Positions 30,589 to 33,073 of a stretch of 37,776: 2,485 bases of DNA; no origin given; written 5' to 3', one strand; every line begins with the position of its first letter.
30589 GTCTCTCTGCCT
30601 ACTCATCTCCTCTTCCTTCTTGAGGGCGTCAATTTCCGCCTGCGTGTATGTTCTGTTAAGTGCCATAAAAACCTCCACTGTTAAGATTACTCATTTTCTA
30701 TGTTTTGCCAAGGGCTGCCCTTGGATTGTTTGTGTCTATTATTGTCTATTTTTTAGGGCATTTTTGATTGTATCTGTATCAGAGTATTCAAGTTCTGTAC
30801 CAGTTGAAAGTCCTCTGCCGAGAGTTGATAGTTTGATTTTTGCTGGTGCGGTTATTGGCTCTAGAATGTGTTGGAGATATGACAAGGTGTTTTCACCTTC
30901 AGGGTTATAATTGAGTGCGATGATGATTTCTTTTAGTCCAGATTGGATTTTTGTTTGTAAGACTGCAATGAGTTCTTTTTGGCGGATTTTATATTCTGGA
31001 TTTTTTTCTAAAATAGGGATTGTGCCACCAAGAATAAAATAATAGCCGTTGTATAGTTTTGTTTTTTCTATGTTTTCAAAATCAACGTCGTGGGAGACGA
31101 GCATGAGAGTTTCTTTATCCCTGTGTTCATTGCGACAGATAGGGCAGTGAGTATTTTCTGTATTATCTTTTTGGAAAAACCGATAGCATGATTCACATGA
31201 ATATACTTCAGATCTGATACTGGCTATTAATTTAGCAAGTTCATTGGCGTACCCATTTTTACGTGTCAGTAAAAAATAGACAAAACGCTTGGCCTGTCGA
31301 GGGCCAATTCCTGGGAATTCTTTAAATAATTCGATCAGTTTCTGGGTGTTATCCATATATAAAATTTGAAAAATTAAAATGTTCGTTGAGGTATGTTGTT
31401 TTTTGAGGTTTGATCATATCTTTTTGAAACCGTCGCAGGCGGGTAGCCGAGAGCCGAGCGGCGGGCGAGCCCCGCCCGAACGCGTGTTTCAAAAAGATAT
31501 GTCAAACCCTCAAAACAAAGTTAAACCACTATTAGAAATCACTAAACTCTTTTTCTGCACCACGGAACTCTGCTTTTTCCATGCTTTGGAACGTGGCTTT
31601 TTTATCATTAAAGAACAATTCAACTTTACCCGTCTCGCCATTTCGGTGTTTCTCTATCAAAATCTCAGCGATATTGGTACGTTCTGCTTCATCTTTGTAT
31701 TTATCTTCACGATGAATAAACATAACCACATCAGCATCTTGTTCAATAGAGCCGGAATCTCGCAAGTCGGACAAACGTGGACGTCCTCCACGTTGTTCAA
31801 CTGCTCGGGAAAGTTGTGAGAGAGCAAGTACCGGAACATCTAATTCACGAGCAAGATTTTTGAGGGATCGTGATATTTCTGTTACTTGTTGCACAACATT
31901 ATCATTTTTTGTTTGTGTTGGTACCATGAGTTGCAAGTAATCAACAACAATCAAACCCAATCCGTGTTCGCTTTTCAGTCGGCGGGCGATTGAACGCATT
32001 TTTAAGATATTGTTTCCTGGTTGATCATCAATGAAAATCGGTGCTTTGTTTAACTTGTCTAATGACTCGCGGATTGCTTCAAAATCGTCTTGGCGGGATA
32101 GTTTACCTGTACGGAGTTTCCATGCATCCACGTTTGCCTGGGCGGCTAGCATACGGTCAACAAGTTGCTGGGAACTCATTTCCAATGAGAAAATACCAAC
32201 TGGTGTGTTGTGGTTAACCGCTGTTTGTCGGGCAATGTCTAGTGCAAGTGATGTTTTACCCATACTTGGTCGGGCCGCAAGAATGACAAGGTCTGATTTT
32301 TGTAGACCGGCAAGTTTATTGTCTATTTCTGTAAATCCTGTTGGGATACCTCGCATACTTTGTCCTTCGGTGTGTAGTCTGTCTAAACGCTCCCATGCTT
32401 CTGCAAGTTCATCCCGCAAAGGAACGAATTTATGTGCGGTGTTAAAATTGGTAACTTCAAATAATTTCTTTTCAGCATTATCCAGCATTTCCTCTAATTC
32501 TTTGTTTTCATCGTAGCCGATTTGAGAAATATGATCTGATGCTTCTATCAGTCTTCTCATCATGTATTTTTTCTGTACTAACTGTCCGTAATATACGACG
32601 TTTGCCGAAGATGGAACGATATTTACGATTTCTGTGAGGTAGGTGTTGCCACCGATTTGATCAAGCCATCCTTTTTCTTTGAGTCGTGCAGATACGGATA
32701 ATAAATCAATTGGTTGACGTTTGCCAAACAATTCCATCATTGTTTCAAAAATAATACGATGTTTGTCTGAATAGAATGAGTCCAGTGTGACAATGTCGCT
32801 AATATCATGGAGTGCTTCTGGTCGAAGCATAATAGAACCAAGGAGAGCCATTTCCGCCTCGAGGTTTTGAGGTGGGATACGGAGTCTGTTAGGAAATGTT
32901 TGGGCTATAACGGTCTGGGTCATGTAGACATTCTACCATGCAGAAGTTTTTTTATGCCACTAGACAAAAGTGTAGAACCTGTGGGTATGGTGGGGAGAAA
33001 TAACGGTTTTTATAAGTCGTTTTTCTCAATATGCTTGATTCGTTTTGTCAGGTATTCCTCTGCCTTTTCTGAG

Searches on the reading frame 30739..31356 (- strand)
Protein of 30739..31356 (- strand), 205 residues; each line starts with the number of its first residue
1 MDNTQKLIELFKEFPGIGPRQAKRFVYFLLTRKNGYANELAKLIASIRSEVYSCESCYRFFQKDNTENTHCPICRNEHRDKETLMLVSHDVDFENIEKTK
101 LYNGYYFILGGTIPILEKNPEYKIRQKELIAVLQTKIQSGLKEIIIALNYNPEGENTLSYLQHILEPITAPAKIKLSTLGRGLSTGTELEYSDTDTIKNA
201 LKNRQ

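Call 31: search_protein_families(library=ncbifam, proteins=[window:30739-31356:-], max_evalue=0.00001)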
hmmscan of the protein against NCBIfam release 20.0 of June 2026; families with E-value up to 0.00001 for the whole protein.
window:30739-31356:- (205 aa): 1 family
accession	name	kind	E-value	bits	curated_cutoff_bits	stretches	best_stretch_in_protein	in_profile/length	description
TIGR00615.1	recR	equivalog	7.7e-43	146.2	162.55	1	3-205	6-196/196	recombination mediator RecR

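Call 88: find_homologous_proteins(query=window:30739-31356:-, max_evalue=1e-40)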
Query window:30739-31356:- (205 aa): 7311 proteins with E <= 1e-40 among 8000 candidates; the best 120 are listed.
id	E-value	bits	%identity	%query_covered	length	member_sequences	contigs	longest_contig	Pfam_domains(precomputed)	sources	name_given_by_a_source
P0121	1.9e-132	457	100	100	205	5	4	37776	PF13662.13,PF21176.4,PF21175.3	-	-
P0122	2.8e-99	349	77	100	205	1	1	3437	PF13662.13,PF21176.4,PF01751.29,PF21175.3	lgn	-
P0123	1.1e-97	343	74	100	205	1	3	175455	PF13662.13,PF21176.4,PF01751.29,PF21175.3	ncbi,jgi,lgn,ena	ncbi:MAG: toprim domain-containing protein [bacterium]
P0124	2.2e-97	342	75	100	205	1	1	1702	PF13662.13,PF21176.4,PF01751.29,PF21175.3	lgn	-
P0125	3.2e-97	342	72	100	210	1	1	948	PF13662.13,PF21176.4,PF01751.29,PF21175.3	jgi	jgi:recombination protein RecR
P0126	4.5e-97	341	73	100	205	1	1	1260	PF13662.13,PF21176.4,PF01751.29,PF21175.3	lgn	-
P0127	5.3e-97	341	75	100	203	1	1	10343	PF13662.13,PF21176.4,PF01751.29,PF21175.3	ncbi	-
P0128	1.5e-96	340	75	100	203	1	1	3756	PF13662.13,PF21176.4,PF21175.3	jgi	jgi:recombination protein RecR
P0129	2.6e-96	339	74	100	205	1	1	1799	PF13662.13,PF21176.4,PF01751.29,PF21175.3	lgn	-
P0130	5.8e-96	338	76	100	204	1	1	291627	PF13662.13,PF21176.4,PF01751.29,PF21175.3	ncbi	-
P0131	6.3e-96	338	75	100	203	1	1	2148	PF13662.13,PF21176.4,PF21175.3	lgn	-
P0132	7.8e-96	337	75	100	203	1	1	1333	PF13662.13,PF21176.4,PF21175.3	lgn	-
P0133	1.1e-95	337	74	100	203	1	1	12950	PF13662.13,PF21176.4,PF01751.29,PF21175.3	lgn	-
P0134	1.2e-95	337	75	100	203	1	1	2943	PF13662.13,PF21176.4,PF01751.29,PF21175.3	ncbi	-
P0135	1.5e-95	337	72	100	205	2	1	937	PF13662.13,PF21176.4,PF01751.29,PF21175.3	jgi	-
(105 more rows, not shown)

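Call 89: find_encoding_contigs(protein=P0123, flank=6000, max_places=2)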
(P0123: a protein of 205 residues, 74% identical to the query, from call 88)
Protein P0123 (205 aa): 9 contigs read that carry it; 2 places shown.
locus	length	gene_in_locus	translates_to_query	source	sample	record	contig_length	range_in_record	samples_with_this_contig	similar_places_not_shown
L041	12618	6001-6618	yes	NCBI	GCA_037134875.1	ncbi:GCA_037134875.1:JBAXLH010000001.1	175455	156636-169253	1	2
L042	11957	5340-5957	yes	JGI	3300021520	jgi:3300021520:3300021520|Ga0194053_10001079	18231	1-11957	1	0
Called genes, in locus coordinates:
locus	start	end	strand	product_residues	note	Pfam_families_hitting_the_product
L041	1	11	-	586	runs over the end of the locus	PF10101:DUF2339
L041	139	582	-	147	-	PF01281:Ribosomal_L9_N, PF03948:Ribosomal_L9_C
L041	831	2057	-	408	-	PF22694:CtpB_N-like (weak), PF00595:PDZ, PF13180:PDZ_2, PF17820:PDZ_6, PF03572:Peptidase_S41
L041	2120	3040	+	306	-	PF01544:CorA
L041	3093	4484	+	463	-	PF01406:tRNA-synt_1e, PF01921:tRNA-synt_1f (faint), PF09334:tRNA-synt_1g, PF23493:CysS_C (weak)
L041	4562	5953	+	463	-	PF00772:DnaB, PF13481:AAA_25, PF03796:DnaB_C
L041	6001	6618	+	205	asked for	PF21176:RecR_HhH, PF01751:Toprim (weak), PF13662:Toprim_4, PF21175:RecR_C (weak)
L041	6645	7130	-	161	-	-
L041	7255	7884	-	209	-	-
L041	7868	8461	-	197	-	PF09335:VTT_dom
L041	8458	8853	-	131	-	-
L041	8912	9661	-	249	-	-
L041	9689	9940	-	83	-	-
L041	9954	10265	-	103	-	-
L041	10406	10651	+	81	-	-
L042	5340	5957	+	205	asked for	PF21176:RecR_HhH, PF01751:Toprim (weak), PF13662:Toprim_4, PF21175:RecR_C (weak)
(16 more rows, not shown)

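Call 90: find_encoding_contigs(protein=window:30739-31356:-, flank=4000, max_places=6)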
Protein window:30739-31356:- (205 aa): 4 contigs read that carry it; 3 places shown.
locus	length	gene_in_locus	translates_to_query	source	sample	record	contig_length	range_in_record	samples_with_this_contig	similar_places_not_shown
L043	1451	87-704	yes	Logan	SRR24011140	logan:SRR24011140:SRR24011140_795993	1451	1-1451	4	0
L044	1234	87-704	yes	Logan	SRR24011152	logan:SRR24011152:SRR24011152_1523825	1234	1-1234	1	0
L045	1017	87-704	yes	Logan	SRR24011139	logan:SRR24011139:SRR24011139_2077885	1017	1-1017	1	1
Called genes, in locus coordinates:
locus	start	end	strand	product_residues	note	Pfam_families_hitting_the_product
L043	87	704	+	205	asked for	PF21176:RecR_HhH, PF13662:Toprim_4, PF21175:RecR_C (faint)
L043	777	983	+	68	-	-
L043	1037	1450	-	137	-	?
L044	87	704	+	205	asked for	PF21176:RecR_HhH, PF13662:Toprim_4, PF21175:RecR_C (faint)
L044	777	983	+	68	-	-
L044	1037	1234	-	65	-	?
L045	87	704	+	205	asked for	PF21176:RecR_HhH, PF13662:Toprim_4, PF21175:RecR_C (faint)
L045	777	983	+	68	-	-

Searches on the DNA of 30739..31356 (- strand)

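Call 95: search_with_rna_model(model_id=R1, sources=[L041, L042, L043], max_evalue=1)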
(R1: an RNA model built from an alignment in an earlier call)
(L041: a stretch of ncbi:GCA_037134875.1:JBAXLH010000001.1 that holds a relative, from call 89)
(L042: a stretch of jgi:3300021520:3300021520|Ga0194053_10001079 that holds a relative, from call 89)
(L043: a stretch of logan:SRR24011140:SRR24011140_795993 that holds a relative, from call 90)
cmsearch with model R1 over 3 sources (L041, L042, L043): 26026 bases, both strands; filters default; matches with E-value up to 1: 2.
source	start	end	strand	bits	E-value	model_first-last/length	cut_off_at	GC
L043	1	39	+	11.2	0.61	68-106/106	5'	0.46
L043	1410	1451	-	10.5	0.92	65-106/106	5'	0.48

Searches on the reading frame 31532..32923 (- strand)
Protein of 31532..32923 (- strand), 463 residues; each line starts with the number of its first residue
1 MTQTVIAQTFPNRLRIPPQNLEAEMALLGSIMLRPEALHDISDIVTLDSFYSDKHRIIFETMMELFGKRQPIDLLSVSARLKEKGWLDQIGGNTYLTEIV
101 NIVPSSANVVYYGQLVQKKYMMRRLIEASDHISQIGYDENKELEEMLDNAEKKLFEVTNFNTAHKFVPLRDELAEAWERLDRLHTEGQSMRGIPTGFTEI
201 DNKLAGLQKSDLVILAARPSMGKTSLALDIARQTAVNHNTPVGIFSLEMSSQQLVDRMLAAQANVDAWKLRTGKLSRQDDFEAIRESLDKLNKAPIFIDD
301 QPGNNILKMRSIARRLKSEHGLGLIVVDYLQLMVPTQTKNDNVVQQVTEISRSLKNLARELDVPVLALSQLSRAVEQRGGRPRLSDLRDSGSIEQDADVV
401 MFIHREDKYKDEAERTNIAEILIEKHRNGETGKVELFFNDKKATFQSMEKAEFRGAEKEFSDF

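Call 7: find_encoding_contigs(protein=window:31532-32923:-, flank=10000, max_places=6)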
Protein window:31532-32923:- (463 aa): 5 contigs read that carry it; 5 places shown.
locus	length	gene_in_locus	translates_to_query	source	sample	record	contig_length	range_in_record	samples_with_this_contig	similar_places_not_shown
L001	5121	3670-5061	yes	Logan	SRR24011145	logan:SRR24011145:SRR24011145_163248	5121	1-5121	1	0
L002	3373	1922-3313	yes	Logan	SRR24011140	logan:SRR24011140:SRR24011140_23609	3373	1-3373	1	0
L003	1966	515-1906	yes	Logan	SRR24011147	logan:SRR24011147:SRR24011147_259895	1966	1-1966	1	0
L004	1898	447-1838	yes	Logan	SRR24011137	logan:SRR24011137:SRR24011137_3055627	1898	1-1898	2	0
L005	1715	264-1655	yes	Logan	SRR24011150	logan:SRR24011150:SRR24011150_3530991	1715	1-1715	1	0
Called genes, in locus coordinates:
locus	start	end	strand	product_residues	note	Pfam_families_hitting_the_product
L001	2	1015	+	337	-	?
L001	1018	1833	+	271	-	-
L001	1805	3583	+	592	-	-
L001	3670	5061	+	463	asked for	PF00772:DnaB, PF13481:AAA_25, PF03796:DnaB_C, PF06745:ATPase (weak)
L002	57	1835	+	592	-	-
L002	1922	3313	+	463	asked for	PF00772:DnaB, PF13481:AAA_25, PF03796:DnaB_C, PF06745:ATPase (weak)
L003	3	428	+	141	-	?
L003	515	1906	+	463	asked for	PF00772:DnaB, PF13481:AAA_25, PF03796:DnaB_C, PF06745:ATPase (weak)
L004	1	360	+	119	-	?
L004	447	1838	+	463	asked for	PF00772:DnaB, PF13481:AAA_25, PF03796:DnaB_C, PF06745:ATPase (weak)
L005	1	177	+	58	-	?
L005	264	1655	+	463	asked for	PF00772:DnaB, PF13481:AAA_25, PF03796:DnaB_C, PF06745:ATPase (weak)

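Call 31: search_protein_families(library=ncbifam, proteins=[window:31532-32923:-], max_evalue=0.00001)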
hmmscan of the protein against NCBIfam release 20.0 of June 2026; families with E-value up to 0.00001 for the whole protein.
window:31532-32923:- (463 aa): 16 families
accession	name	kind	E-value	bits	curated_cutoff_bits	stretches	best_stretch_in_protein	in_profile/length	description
TIGR00665.1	DnaB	equivalog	3.8e-164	546.6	385.25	1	17-449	2-434/435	replicative DNA helicase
NF004384.0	PRK05748.1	equivalog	6.5e-162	539.2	525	1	13-452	6-446/452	replicative DNA helicase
NF005852.0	PRK07773.1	equivalog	2.9e-155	518.9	780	2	13-392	20-398/886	replicative DNA helicase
NF004109.0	PRK05595.1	equivalog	2e-133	445.3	737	1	14-448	5-438/444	replicative DNA helicase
TIGR03600.1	phage_DnaB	exception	4.7e-129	431.1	498.65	1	20-438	1-421/421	phage replicative helicase, DnaB family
NF006606.0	PRK09165.1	equivalog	1.7e-125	419.4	540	1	12-453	16-492/497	replicative DNA helicase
NF006443.0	PRK08760.1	equivalog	1.1e-123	413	741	1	12-449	28-468/476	replicative DNA helicase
NF005369.0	PRK06904.1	equivalog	4.8e-121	404.8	809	1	13-448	21-464/474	replicative DNA helicase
NF040583.1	dnaB_SPI-7_type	exception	1.2e-116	390.3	655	1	19-447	3-433/434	SPI-7-type island replicative DNA helicase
NF005424.0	PRK07004.1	equivalog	2.4e-115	385.7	834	1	12-451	10-454/460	replicative DNA helicase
NF005945.0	PRK08006.1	equivalog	1.8e-114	383.2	898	1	13-447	23-462/471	replicative DNA helicase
NF006458.0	PRK08840.1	equivalog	2.6e-113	379.2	884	1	13-447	16-455/464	replicative DNA helicase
NF004967.0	PRK06321.1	equivalog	6e-107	358.4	751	1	5-453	4-470/472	replicative DNA helicase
NF006306.0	PRK08506.1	equivalog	4.3e-105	352.1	596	1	19-415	5-396/472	replicative DNA helicase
NF005240.0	PRK06749.1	subfamily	7.8e-96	321.5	686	1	19-445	4-424/428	replicative DNA helicase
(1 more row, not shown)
